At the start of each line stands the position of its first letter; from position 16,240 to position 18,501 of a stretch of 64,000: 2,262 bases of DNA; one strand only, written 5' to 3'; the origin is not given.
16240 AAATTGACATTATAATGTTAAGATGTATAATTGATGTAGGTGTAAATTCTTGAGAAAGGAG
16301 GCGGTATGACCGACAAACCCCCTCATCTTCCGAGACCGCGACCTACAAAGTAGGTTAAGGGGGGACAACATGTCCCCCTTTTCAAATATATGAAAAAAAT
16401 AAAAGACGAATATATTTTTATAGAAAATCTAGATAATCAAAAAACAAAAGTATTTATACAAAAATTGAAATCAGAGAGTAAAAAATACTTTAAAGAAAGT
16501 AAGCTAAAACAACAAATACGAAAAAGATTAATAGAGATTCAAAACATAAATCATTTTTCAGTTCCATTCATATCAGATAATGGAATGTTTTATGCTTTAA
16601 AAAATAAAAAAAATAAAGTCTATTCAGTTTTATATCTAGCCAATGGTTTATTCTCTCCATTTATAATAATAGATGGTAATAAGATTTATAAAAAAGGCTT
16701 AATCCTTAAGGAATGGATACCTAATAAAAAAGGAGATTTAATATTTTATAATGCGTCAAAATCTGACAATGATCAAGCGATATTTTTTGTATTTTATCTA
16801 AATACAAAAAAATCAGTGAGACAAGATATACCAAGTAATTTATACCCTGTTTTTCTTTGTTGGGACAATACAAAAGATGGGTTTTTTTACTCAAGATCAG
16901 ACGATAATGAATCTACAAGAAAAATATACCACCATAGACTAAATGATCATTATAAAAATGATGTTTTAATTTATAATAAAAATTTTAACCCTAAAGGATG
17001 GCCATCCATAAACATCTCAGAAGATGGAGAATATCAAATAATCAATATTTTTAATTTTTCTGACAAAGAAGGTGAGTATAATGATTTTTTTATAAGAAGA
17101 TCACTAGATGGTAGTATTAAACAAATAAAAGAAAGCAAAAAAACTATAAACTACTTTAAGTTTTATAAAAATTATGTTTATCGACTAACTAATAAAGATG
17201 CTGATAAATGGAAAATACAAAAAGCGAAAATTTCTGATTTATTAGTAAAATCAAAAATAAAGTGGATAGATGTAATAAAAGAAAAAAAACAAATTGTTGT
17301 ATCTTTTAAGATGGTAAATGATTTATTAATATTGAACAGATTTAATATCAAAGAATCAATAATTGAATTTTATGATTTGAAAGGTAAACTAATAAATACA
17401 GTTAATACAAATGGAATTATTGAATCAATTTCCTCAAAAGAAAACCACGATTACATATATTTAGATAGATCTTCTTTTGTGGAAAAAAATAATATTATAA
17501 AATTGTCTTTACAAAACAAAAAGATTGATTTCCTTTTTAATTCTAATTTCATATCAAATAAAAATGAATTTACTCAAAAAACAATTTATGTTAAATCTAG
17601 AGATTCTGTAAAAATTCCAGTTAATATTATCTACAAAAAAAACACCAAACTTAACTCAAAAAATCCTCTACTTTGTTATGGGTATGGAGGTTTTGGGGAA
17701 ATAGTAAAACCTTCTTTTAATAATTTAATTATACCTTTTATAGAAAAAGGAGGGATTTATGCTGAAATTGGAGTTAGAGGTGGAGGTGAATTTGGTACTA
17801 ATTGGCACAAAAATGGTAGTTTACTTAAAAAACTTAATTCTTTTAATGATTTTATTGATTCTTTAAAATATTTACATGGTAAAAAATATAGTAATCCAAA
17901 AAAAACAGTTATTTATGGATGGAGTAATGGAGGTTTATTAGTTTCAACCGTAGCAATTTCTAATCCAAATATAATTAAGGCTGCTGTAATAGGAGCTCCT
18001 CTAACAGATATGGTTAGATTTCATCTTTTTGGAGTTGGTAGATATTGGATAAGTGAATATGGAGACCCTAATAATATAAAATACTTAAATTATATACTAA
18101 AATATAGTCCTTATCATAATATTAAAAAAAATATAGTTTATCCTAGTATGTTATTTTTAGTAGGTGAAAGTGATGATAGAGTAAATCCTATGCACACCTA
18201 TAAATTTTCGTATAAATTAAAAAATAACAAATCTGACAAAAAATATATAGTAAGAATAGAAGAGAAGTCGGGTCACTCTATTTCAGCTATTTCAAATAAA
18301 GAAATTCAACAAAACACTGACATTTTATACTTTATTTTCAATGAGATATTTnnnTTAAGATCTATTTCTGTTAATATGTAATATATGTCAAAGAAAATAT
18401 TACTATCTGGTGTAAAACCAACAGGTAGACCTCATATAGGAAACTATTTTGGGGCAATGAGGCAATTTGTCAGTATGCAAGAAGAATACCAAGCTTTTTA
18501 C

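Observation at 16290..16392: Oncocin-like proline-rich sORF with SD and terminator hairpin directly in front of a prolyl oligopeptidase gene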

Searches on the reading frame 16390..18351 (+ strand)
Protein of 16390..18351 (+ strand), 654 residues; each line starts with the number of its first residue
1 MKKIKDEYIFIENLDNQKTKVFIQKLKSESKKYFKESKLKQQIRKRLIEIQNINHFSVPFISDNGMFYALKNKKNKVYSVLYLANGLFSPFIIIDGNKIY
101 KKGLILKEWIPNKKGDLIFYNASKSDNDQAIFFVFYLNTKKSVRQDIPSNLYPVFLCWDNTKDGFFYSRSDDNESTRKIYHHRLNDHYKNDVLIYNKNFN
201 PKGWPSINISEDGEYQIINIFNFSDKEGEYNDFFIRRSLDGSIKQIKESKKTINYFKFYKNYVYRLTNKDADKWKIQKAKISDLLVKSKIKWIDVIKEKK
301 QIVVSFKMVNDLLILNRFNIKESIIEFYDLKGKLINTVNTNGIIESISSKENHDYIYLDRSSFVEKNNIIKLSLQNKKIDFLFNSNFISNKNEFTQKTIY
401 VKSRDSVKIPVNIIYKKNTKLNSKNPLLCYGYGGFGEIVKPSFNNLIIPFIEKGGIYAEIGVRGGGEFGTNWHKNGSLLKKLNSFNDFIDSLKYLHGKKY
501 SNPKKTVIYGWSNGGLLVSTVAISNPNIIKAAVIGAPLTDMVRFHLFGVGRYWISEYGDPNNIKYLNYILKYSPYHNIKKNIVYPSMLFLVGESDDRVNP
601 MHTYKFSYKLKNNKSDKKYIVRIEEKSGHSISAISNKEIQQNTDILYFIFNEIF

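Call 9: find_homologous_proteins(query=window:16390-18351:+)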
Query window:16390-18351:+ (654 aa): 109 proteins with E <= 0.001 among 8000 candidates.
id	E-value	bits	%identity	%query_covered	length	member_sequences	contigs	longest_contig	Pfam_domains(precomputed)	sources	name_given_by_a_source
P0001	0.0e+0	1448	100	100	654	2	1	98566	PF00326.28,PF02897.22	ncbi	-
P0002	9.2e-204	697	52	100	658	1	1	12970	PF00326.28,PF02897.22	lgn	-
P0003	2.4e-142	494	40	100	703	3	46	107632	PF00326.28,PF02897.22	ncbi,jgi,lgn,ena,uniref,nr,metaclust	ncbi:MAG: Prolyl oligopeptidase [Parcubacteria group bacterium GW2011_GWF2_39_8b]|uniref:prolyl olig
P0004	1.8e-93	332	29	99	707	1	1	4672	PF02129.25,PF00326.28,PF02897.22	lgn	-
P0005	6.5e-90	321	31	99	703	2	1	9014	PF00326.28,PF02897.22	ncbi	-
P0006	1.2e-88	317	29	100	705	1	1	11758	PF00326.28,PF02897.22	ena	-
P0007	5.8e-88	314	30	100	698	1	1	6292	PF00326.28,PF02897.22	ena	-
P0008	8.6e-88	314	30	100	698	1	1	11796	PF00326.28,PF02897.22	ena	-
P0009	9.7e-88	313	30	99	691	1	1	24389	PF00326.28,PF02897.22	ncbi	ncbi:MAG: prolyl oligopeptidase family serine peptidase [Crinalium sp.]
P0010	1.8e-87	313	30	100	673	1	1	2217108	PF00326.28,PF02897.22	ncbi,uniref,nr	ncbi:prolyl oligopeptidase family serine peptidase [Bacillus sp. FJAT-49736]|uniref:prolyl oligopept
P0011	4.7e-86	308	30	99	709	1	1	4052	PF00326.28,PF02897.22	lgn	-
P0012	7.6e-86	307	32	91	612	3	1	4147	PF00326.28,PF02897.22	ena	-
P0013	3.3e-85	305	30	99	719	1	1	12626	PF00326.28,PF02897.22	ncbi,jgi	jgi:prolyl oligopeptidase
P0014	5.1e-84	301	29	100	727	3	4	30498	PF00326.28,PF02897.22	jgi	jgi:prolyl oligopeptidase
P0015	1.3e-83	300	30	100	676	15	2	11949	PF00326.28,PF00561.27,PF02897.22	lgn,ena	-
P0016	1.5e-83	300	28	99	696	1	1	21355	PF00326.28,PF02897.22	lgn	-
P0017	1.7e-83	299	29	99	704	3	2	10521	PF00326.28,PF02897.22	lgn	-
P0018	2.1e-83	299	29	99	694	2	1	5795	PF00326.28,PF02897.22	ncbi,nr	ncbi:MAG: S9 family peptidase [Sphaerospermopsis sp. SIO1G2]|nr:S9 family peptidase [Sphaerospermops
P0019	8.2e-82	294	30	99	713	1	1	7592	PF00326.28,PF02897.22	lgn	-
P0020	9.6e-82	294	28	99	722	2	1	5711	PF00326.28,PF02897.22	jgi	jgi:prolyl oligopeptidase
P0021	1.4e-81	293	29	100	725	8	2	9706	PF00326.28,PF02897.22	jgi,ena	jgi:prolyl oligopeptidase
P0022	1.4e-81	293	29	99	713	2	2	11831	PF00326.28,PF02897.22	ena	-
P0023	4.6e-81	291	30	99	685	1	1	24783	PF00326.28,PF02897.22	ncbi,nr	ncbi:MAG: S9 family peptidase [Asgard group archaeon]|nr:S9 family peptidase [Asgard group archaeon]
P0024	1.9e-80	289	28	99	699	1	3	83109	PF00326.28,PF02897.22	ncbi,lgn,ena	-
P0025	2.2e-80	289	28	99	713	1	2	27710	PF00326.28,PF02897.22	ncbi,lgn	-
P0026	2.4e-80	289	28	100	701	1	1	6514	PF00326.28,PF02897.22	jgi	jgi:prolyl oligopeptidase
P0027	4.2e-80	288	29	99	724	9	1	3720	PF00326.28,PF02897.22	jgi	jgi:prolyl oligopeptidase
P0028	8.4e-80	287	29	99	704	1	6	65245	PF00326.28,PF02897.22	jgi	jgi:prolyl oligopeptidase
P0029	7.6e-79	284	29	99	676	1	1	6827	PF00326.28,PF02897.22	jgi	-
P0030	1.1e-78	284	30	99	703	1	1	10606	PF00326.28,PF02897.22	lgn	-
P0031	1.3e-78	283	29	99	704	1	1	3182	PF00326.28,PF02897.22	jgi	jgi:prolyl oligopeptidase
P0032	1.3e-78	283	30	99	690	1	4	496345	PF00326.28,PF02897.22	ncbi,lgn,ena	-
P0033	2.3e-78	283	29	100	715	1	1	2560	PF00326.28,PF02897.22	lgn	-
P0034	5.1e-78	281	28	99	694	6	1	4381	PF00326.28,PF02897.22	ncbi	-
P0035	7.5e-78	281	28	99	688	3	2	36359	PF00326.28,PF02897.22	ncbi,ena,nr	ncbi:MAG: prolyl oligopeptidase family serine peptidase [Xenococcus sp. MO_188.B8]|nr:prolyl oligope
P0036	2.3e-77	279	28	100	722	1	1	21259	PF00326.28,PF02897.22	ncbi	-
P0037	4.7e-77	278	27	94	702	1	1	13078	PF00326.28,PF02897.22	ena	-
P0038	5.7e-77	278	29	99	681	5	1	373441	PF00326.28,PF02897.22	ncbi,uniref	ncbi:prolyl oligopeptidase family serine peptidase [Sporosarcina koreensis]|uniref:prolyl oligopepti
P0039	1.1e-76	277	30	99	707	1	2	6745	PF00326.28,PF02897.22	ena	-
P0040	1.4e-76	277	30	99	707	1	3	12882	PF00326.28,PF02897.22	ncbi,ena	-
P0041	1.6e-76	276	28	99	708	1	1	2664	PF00326.28,PF07859.20,PF02897.22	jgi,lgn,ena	-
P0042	3.0e-76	276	29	99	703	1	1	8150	PF00326.28,PF02897.22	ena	-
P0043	3.3e-76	275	30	99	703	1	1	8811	PF00326.28,PF02897.22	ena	-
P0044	3.4e-76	275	30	99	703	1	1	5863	PF00326.28,PF02897.22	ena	-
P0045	4.0e-76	275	30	99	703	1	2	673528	PF00326.28,PF02897.22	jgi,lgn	jgi:prolyl oligopeptidase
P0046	6.0e-76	275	30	98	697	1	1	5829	PF00326.28,PF02897.22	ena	-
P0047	6.2e-76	274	30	100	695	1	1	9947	PF00326.28,PF02897.22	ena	-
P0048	6.4e-76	274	30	99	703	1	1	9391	PF00326.28,PF02897.22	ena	-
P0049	9.5e-76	274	30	99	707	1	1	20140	PF00326.28,PF02897.22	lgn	-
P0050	1.6e-75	273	30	99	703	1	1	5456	PF00326.28,PF02897.22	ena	-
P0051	1.4e-74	270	29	99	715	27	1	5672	PF00326.28,PF02897.22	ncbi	ncbi:MAG: prolyl oligopeptidase family serine peptidase [Bacteroidota bacterium]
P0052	6.1e-74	268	28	99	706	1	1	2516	PF00326.28,PF02897.22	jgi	jgi:prolyl oligopeptidase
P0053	9.4e-74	267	28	99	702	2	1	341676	PF00326.28,PF02897.22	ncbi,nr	ncbi:MAG: prolyl endopeptidase [Chitinophagaceae bacterium]|nr:prolyl endopeptidase [Chitinophagacea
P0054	9.8e-74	267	27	99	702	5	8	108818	PF00326.28,PF02897.22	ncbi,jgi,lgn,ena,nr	ncbi:MAG TPA: prolyl oligopeptidase family serine peptidase [Rhodothermales bacterium]|nr:prolyl oli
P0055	1.5e-73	267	28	100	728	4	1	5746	PF00326.28,PF02897.22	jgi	jgi:prolyl oligopeptidase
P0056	1.9e-73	266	29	99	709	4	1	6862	PF00326.28,PF02897.22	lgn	-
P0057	3.5e-73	265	27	99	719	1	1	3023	PF00326.28,PF02897.22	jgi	jgi:prolyl oligopeptidase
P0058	4.7e-73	265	29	99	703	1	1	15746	PF00326.28,PF02897.22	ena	-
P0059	4.8e-73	265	28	99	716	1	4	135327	PF00326.28,PF02897.22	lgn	-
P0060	5.2e-73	265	29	99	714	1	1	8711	PF00326.28,PF02897.22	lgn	-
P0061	1.1e-72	264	29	99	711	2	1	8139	PF00326.28,PF02897.22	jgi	jgi:prolyl oligopeptidase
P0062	4.7e-72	262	30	100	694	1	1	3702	PF00326.28,PF02897.22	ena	-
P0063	7.8e-72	261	28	99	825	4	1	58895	PF00326.28,PF00403.33,PF02897.22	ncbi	-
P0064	5.2e-71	258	29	99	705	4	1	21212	PF00326.28,PF02897.22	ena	-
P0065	1.2e-70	257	27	99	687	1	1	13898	PF00326.28,PF02897.22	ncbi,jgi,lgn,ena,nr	ncbi:MAG: prolyl oligopeptidase family serine peptidase [Oculatellaceae cyanobacterium Prado106]|jgi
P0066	5.4e-70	255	27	99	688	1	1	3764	PF00326.28,PF02897.22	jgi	jgi:prolyl oligopeptidase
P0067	7.0e-70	254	28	100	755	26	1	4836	PF00326.28,PF02897.22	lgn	-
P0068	1.9e-69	253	27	99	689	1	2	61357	PF00326.28,PF02897.22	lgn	-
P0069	3.7e-69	252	27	99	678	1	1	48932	PF00326.28,PF02897.22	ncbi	-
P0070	4.3e-69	252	27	99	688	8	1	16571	PF00326.28,PF02897.22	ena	-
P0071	5.0e-69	252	27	99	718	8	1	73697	PF00326.28,PF02897.22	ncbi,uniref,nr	ncbi:prolyl oligopeptidase family serine peptidase [uncultured Eudoraea sp.]|uniref:prolyl oligopept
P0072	1.3e-68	250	31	93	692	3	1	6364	PF00326.28,PF02897.22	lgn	-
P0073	1.5e-68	250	28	99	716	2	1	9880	PF00326.28,PF02897.22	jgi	jgi:prolyl oligopeptidase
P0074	3.5e-68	249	26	99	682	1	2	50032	PF00326.28,PF02897.22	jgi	-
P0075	1.7e-67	247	26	99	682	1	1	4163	PF00326.28,PF02897.22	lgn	-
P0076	2.1e-67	246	26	99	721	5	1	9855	PF00326.28,PF02897.22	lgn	-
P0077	3.8e-67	245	28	99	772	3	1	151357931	PF00326.28,PF02897.22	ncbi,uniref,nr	ncbi:prolyl endopeptidase-like isoform X2 [Asparagus officinalis]|uniref:prolyl endopeptidase-like i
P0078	4.1e-67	245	27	99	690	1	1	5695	PF00326.28,PF02897.22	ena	-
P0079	7.0e-67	245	28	99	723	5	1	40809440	PF00326.28,PF02897.22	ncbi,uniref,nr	ncbi:prolyl endopeptidase isoform X1 [Diorhabda sublineata]|uniref:prolyl endopeptidase isoform X1 n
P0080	7.0e-67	245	28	100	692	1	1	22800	PF00326.28,PF02897.22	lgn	-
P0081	1.7e-66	243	28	99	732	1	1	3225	PF00326.28,PF02897.22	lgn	-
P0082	6.0e-66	241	26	99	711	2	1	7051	PF00326.28,PF02897.22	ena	-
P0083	1.3e-65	240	27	99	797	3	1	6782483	PF00326.28,PF02897.22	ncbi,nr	ncbi:hypothetical protein PtB15_9B570 [Puccinia triticina]|nr:hypothetical protein PtB15_9B570 [Pucc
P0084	1.3e-65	240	27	99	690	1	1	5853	PF00326.28,PF02897.22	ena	-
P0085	3.4e-65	239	28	99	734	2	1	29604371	PF00326.28,PF02897.22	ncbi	ncbi:hypothetical protein CRYUN_Cryun30bG0007400 [Craigia yunnanensis]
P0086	8.5e-63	231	29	99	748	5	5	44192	PF00326.28,PF02897.22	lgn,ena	-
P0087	1.6e-62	230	27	99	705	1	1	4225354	PF00326.28,PF02897.22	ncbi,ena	-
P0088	3.0e-62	229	26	99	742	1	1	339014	PF00326.28,PF02897.22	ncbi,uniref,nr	ncbi:Prolyl endopeptidase [Merluccius polli]|uniref:Prolyl endopeptidase n=1 Tax=Merluccius polli Ta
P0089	6.0e-60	222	28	100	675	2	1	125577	PF00756.27,PF00326.28,PF02897.22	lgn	-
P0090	2.0e-58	217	28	95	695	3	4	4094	PF00326.28,PF02897.22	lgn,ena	-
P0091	2.7e-55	206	27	96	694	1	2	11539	PF00326.28,PF02897.22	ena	-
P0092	3.7e-55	206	27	75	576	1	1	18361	PF00326.28,PF02897.22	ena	-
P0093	6.9e-52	195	25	99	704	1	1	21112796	PF00326.28,PF02897.22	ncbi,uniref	ncbi:UNVERIFIED_CONTAM: Prolyl endopeptidase [Sesamum latifolium]|uniref:Prolyl endopeptidase n=1 Ta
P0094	9.0e-48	181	27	96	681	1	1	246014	PF02129.25,PF00326.28,PF02897.22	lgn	-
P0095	5.4e-45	172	27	88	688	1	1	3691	PF00326.28,PF02897.22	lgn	-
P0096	3.2e-42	163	34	47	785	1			PF00326.28,PF02897.22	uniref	uniref:Prolyl endopeptidase n=1 Tax=Strongyloides venezuelensis TaxID=75913 RepID=A0A0K0F4H2_STRVS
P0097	2.5e-40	157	28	70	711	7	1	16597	PF00326.28,PF02897.22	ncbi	-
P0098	2.6e-40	157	29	73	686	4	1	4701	PF00326.28,PF02897.22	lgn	-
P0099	3.4e-40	156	27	76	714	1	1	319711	PF00326.28,PF02897.22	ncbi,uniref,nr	ncbi:S9 family peptidase [Hymenobacter ruricola]|uniref:S9 family peptidase n=1 Tax=Hymenobacter rur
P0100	1.4e-39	154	26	77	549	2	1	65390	PF00326.28,PF02897.22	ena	-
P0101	9.5e-39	152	31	54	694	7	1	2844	PF00326.28,PF02897.22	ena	-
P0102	1.9e-38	151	25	79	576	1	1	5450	PF00326.28,PF02897.22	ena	-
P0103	2.6e-36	144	30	76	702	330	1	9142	PF00326.28,PF02897.22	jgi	-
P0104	5.3e-36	143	28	94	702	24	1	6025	PF00326.28,PF02897.22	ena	-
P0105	5.2e-35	139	34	38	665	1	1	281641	PF00326.28,PF02897.22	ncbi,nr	ncbi:S9 family peptidase [Pseudonocardiaceae bacterium YIM PH 21723]|nr:S9 family peptidase [Pseudon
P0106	4.0e-31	126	33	37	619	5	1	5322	PF00326.28,PF02897.22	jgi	jgi:prolyl oligopeptidase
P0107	8.0e-21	92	31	33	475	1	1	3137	PF00326.28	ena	-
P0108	2.7e-20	91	32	32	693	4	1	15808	PF00326.28,PF02897.22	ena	-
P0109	5.4e-18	83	25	91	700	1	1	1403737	PF00326.28,PF02897.22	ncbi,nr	ncbi:PPCE endopeptidase, partial [Halcyon senegalensis]|nr:PPCE endopeptidase [Halcyon senegalensis]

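Call 10: find_encoding_contigs(protein=P0002, flank=5000, max_places=4)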
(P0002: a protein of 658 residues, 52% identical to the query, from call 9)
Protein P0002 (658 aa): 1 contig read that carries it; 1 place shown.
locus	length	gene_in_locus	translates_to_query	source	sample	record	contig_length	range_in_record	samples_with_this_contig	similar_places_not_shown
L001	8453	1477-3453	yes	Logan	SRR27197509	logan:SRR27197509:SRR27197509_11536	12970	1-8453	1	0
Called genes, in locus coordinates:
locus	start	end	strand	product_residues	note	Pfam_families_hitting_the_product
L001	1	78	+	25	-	?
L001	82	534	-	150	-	-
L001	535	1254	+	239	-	PF03848:TehB (weak), PF01209:Ubie_methyltran (weak), PF13847:Methyltransf_31, PF08241:Methyltransf_11, PF08242:Methyltransf_12, PF13649:Methyltransf_25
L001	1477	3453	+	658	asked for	PF02897:Peptidase_S9_N, PF00326:Peptidase_S9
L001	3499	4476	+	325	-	PF00579:tRNA-synt_1b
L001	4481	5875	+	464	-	PF01336:tRNA_anti-codon, PF00152:tRNA-synt_2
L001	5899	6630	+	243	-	PF02616:SMC_ScpA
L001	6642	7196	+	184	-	PF04079:SMC_ScpB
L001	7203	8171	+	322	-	PF00768:Peptidase_S11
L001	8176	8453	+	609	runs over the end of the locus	PF13522:GATase_6, PF13537:GATase_7, PF00733:Asn_synthase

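Call 11: find_encoding_contigs(protein=P0003, flank=5000, max_places=6)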
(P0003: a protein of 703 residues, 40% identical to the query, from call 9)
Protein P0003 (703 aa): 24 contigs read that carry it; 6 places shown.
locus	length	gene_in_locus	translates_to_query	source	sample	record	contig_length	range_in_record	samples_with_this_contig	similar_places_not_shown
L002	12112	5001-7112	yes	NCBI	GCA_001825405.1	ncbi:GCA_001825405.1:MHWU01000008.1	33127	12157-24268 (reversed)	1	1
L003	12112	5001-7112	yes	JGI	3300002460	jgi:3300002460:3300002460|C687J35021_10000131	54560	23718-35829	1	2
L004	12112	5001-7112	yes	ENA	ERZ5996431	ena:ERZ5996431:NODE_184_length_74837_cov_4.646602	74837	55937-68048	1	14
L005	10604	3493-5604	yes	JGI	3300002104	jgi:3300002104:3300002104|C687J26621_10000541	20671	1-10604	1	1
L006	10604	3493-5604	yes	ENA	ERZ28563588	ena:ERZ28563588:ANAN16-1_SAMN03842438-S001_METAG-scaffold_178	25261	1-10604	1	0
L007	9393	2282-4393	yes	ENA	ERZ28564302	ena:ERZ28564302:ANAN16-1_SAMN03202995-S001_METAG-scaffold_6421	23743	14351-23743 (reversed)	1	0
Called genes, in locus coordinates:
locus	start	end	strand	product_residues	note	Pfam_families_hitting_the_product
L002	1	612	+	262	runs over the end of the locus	-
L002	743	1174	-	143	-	-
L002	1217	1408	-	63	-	PF04149:DUF397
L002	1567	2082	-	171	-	-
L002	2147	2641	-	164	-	-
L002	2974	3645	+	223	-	PF06508:QueC (weak), PF24167:DUF7411 (weak)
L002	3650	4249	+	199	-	PF13328:HD_4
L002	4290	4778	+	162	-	PF04607:RelA_SpoT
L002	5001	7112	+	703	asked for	PF02897:Peptidase_S9_N, PF00326:Peptidase_S9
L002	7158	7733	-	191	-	-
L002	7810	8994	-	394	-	PF01171:ATP_bind_3 (faint)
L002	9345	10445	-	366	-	PF01409:tRNA-synt_2d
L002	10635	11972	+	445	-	-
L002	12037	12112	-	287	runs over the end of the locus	PF00800:PDT, PF01842:ACT (faint)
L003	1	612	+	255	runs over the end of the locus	-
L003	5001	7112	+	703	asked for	PF02897:Peptidase_S9_N, PF00326:Peptidase_S9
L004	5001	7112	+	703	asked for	PF02897:Peptidase_S9_N, PF00326:Peptidase_S9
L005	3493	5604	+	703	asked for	PF02897:Peptidase_S9_N, PF00326:Peptidase_S9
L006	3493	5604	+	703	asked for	PF02897:Peptidase_S9_N, PF00326:Peptidase_S9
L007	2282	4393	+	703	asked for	PF02897:Peptidase_S9_N, PF00326:Peptidase_S9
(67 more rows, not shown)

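Call 12: find_encoding_contigs(protein=P0001, flank=3000, max_places=3)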
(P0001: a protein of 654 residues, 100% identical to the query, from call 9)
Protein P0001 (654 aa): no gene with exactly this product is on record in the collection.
